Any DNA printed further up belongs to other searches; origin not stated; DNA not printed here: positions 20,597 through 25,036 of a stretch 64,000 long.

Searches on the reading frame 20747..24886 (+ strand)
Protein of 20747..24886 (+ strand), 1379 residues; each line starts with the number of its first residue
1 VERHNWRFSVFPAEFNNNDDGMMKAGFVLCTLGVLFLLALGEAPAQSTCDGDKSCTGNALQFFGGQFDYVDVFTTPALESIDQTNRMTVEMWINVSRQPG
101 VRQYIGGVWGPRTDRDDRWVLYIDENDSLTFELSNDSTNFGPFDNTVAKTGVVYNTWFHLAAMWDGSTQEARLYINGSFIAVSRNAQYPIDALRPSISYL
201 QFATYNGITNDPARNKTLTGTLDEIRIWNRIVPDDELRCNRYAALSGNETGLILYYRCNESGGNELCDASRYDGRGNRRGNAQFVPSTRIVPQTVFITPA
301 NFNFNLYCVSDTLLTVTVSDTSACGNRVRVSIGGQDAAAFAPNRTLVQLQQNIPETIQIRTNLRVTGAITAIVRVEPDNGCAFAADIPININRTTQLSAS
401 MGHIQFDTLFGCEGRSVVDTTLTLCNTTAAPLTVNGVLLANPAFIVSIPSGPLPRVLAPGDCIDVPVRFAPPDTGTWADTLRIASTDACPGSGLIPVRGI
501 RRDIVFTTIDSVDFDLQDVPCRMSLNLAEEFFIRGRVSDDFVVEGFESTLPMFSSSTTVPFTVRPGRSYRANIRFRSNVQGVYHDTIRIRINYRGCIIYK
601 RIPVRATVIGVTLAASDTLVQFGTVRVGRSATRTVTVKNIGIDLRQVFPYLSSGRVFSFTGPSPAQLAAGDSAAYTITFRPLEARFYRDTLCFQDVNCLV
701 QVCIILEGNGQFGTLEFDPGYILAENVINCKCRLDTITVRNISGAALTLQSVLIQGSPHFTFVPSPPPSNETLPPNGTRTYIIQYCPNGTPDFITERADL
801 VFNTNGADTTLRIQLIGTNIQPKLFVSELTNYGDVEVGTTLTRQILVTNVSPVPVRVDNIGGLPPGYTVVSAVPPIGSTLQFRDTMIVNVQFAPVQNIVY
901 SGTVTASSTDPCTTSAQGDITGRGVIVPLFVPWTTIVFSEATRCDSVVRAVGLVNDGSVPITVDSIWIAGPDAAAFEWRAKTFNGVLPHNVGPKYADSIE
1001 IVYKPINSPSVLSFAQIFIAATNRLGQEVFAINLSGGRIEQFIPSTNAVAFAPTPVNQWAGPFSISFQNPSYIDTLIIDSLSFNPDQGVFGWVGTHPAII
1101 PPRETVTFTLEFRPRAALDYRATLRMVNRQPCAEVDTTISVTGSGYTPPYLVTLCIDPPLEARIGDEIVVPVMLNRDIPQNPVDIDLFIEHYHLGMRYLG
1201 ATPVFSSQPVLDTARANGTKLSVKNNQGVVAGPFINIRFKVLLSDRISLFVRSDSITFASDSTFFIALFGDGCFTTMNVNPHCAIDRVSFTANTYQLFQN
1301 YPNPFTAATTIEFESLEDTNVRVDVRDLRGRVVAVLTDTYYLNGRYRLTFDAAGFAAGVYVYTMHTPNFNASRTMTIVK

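Call 13: search_protein_families(library=pfam, proteins=[window:20747-24886:+], max_evalue=0.00001)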
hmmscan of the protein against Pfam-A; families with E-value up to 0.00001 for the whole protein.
window:20747-24886:+ (1379 aa): 6 families
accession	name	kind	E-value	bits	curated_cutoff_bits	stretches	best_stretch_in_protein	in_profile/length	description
PF15780.11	ASH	-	4.7e-21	75.2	27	1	616-694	10-89/98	Abnormal spindle-like microcephaly-assoc'd, ASPM-SPD-2-Hydin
PF22073.2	Cep192_D4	-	3.2e-18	66.4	35.5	0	613-710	4-111/112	Cep192 domain 4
PF22544.2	HYDIN_VesB_CFA65-like_Ig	-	3.3e-18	66.2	25.5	0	616-691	6-82/100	HYDIN/CFA65/VesB-like, Ig-like domain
PF13385.13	Laminin_G_3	-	6.1e-18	65.8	27.6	1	73-236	7-149/151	Concanavalin A-like lectin/glucanases superfamily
PF24507.1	Ig_CFAP65_4th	-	8.3e-09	36.2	27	0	736-818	1-75/76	CFAP65, fourth Ig-like domain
PF18962.6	Por_Secre_tail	-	1.2e-06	29.2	27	1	1301-1371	2-69/75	Secretion system C-terminal sorting domain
